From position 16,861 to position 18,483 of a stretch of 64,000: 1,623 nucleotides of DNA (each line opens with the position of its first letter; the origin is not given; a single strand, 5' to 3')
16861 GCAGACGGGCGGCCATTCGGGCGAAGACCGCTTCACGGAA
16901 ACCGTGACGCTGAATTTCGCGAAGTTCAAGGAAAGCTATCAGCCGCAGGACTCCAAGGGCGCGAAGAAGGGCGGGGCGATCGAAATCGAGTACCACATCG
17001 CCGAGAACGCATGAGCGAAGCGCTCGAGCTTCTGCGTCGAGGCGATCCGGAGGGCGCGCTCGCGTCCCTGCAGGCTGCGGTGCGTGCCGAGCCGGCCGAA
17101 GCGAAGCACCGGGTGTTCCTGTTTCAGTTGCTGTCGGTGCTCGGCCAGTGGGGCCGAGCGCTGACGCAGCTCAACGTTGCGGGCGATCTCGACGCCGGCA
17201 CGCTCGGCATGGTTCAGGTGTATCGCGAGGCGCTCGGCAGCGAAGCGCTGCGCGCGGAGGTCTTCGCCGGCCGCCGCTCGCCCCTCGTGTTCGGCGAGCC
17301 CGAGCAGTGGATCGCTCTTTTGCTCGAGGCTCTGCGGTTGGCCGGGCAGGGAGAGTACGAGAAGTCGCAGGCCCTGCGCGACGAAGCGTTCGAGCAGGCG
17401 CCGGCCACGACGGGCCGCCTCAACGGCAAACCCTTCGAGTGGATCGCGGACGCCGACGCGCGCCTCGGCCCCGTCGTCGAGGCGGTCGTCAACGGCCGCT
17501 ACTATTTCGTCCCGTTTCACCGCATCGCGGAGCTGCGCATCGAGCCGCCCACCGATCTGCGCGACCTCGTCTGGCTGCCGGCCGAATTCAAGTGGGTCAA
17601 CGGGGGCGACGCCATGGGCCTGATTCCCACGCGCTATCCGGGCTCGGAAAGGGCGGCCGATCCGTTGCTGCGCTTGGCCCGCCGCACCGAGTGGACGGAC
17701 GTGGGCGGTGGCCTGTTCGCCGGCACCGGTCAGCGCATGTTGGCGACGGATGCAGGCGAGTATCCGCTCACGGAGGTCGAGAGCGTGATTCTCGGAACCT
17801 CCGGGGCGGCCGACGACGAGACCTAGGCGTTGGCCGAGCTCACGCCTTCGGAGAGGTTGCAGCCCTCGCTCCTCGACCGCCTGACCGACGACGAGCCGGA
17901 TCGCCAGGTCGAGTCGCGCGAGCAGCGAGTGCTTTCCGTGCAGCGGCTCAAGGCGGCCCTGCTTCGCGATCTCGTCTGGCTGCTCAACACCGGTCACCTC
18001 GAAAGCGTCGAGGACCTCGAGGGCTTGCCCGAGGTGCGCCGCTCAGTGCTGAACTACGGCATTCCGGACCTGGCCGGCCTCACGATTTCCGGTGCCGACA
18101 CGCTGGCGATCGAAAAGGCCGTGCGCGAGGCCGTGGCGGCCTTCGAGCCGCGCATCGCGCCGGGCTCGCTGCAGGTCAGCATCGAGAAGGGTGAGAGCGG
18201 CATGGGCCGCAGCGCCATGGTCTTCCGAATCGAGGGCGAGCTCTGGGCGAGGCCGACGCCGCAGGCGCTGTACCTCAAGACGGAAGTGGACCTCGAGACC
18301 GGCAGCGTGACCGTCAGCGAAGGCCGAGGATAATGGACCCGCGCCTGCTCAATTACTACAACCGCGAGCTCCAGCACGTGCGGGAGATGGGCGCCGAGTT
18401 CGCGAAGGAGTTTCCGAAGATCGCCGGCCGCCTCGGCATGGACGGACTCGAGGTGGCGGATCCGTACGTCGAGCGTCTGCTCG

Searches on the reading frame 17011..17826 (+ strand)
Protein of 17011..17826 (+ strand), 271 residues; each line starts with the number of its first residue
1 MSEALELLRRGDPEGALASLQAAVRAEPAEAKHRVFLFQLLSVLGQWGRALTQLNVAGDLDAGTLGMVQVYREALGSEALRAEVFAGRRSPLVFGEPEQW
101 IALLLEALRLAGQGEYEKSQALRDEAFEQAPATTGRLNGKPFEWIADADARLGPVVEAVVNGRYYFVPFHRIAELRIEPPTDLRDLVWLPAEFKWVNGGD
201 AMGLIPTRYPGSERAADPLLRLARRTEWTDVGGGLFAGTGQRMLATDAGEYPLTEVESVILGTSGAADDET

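Call 63: search_protein_families(library=ncbifam, proteins=[window:17011-17826:+], max_evalue=0.00001)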
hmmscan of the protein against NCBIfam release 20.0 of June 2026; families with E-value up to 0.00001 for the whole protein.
window:17011-17826:+ (271 aa): 0 families

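Call 96: search_protein_families(library=pfam, proteins=[window:17011-17826:+], max_evalue=0.001)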
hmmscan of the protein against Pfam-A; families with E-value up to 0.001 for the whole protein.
window:17011-17826:+ (271 aa): 2 families
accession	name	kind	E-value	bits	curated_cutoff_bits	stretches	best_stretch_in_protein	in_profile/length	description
PF07024.18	ImpE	-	4.9e-46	156.2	25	1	139-259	1-121/122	ImpE protein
PF14559.12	TPR_19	-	0.00022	21.9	25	1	7-59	1-53/68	Tetratricopeptide repeat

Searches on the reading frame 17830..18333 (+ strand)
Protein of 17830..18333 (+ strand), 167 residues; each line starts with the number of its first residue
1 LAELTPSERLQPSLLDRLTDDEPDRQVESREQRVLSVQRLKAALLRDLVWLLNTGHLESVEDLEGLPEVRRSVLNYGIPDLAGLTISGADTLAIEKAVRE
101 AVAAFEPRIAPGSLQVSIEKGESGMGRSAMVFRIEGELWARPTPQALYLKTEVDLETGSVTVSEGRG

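Call 63: search_protein_families(library=ncbifam, proteins=[window:17830-18333:+], max_evalue=0.00001)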
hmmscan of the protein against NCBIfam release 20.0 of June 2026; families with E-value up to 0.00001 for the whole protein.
window:17830-18333:+ (167 aa): 1 family
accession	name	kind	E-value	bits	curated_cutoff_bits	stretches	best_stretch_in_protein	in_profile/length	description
TIGR03357.1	VI_zyme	equivalog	6.5e-26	90.5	53.2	1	11-162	1-133/133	type VI secretion system baseplate subunit TssE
